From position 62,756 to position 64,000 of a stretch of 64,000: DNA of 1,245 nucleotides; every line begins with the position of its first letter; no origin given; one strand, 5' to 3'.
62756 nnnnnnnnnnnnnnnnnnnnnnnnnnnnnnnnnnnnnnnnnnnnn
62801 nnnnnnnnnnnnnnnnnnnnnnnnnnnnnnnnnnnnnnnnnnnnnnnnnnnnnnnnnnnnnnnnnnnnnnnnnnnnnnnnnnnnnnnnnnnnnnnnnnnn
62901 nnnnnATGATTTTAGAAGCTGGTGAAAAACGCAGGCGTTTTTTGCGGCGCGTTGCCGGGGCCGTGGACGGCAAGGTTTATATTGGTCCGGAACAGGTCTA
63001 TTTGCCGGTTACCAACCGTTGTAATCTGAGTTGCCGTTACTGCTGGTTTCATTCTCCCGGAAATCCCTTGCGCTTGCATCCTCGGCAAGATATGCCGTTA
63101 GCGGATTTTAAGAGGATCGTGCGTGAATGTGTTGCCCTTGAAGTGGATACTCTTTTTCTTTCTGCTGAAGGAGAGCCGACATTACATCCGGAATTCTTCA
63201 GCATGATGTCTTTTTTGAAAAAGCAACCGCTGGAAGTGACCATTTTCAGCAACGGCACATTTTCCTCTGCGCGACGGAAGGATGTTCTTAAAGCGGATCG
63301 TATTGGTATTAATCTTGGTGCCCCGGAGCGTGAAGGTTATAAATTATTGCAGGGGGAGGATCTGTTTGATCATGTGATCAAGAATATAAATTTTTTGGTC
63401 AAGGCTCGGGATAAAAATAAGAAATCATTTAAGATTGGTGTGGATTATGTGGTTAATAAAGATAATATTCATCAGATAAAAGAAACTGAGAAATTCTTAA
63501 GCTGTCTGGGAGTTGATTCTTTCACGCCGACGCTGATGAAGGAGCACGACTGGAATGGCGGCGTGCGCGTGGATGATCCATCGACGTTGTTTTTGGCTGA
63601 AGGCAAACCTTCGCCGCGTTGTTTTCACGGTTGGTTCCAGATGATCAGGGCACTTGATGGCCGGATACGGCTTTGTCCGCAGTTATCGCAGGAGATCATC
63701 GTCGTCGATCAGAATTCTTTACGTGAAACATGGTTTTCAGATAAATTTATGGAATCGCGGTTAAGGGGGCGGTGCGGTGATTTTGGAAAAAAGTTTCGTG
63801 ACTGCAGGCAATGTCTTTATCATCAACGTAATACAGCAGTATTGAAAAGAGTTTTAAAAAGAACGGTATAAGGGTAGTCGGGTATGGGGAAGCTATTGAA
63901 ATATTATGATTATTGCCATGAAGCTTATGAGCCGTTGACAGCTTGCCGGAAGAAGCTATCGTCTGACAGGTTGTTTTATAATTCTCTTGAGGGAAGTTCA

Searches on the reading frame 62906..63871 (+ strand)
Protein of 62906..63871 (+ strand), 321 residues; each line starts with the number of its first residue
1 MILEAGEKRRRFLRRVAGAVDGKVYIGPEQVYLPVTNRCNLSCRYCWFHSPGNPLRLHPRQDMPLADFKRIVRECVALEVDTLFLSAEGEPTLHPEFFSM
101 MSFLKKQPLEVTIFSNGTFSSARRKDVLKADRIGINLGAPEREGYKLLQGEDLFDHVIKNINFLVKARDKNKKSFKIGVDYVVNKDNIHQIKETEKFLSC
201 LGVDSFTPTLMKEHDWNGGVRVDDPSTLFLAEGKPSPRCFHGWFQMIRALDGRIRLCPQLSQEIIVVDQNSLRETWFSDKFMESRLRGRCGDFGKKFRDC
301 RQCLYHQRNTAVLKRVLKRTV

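Call 3: search_protein_families(library=ncbifam, proteins=[window:62906-63871:+], max_evalue=0.01)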
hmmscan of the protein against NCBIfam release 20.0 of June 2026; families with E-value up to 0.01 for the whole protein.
window:62906-63871:+ (321 aa): 48 families (the best 25 are shown)
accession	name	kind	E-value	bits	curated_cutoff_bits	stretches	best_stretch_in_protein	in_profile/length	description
TIGR04317.1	W_rSAM_matur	equivalog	4.4e-26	91.8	380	1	29-205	4-178/349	tungsten cofactor oxidoreductase radical SAM maturase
TIGR04311.1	rSAM_Geo_metal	subfamily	4.4e-19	68.8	400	1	28-207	2-183/423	radical SAM/SPASM family putative metalloenzyme maturase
TIGR02668.1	moaA_archaeal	equivalog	2.2e-14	53.2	325.25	1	31-193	12-168/303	GTP 3',8-cyclase MoaA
TIGR04251.1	SCM_rSAM_ScmF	equivalog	4.2e-14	52.7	400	1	29-205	4-176/353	SynChlorMet cassette radical SAM/SPASM protein ScmF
NF001199.0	PRK00164.2-1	equivalog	8.8e-14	51.3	231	1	33-193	16-170/308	GTP 3',8-cyclase MoaA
NF050035.1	rSAM_WgK_link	exception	3.7e-13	49.2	650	1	24-204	4-177/367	radical SAM/SPASM peptide maturase WgkB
TIGR02666.1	moaA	equivalog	3.1e-12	46.1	284.05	1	33-178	14-161/336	GTP 3',8-cyclase MoaA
TIGR04250.1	SCM_rSAM_ScmE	equivalog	4.4e-12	45.6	400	1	28-206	2-174/358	SynChlorMet cassette radical SAM/SPASM protein ScmE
TIGR04054.1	rSAM_NirJ1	equivalog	6.6e-12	44.7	650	1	18-197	29-196/387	putative heme d1 biosynthesis radical SAM protein NirJ1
NF033640.1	N_Twi_rSAM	subfamily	1.1e-10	41.2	170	0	239-315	5-81/398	twitch domain-containing radical SAM protein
TIGR04051.1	rSAM_NirJ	equivalog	6.7e-10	38.5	515.45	1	35-206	8-171/354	heme d1 biosynthesis radical SAM protein NirJ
NF045574.1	sacti_mat_StsB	exception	1e-09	37.8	625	1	29-217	96-273/466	StsB family radical SAM/SPASM domain sactipeptide maturase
NF049973.1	radical_Rv1681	equivalog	1e-09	37.8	380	1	36-204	79-240/326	Rv1681 family radical SAM protein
NF038283.1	viperin_w_prok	equivalog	6.9e-09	35.3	180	1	35-189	8-168/281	viperin family antiviral radical SAM protein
TIGR04321.1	spiroSPASM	subfamily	9.7e-09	34.4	250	1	28-166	230-378/510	spiro-SPASM protein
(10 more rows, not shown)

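Call 4: search_protein_families(library=pfam, proteins=[window:62906-63871:+], max_evalue=0.01)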
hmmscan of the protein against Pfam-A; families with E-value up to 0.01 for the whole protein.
window:62906-63871:+ (321 aa): 2 families
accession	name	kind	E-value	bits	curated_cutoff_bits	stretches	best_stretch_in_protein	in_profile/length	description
PF04055.27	Radical_SAM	-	1.9e-15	57.8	29.5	1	34-197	2-165/166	Radical SAM superfamily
PF13186.11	SPASM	-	0.0044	17.7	21.5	0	239-303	1-66/67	Iron-sulfur cluster-binding domain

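Call 13: search_protein_families(library=padloc, proteins=[window:62906-63871:+], max_evalue=0.01)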
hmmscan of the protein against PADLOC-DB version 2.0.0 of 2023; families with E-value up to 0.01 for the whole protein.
window:62906-63871:+ (321 aa): 2 families
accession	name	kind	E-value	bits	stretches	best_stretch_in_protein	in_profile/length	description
PDLC02903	pVip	-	8.7e-13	46.3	1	31-190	2-152/257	Viperins not associated with kinases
PDLC02904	pVip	-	6.1e-09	33.8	1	35-190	9-156/262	Viperins associated with kinases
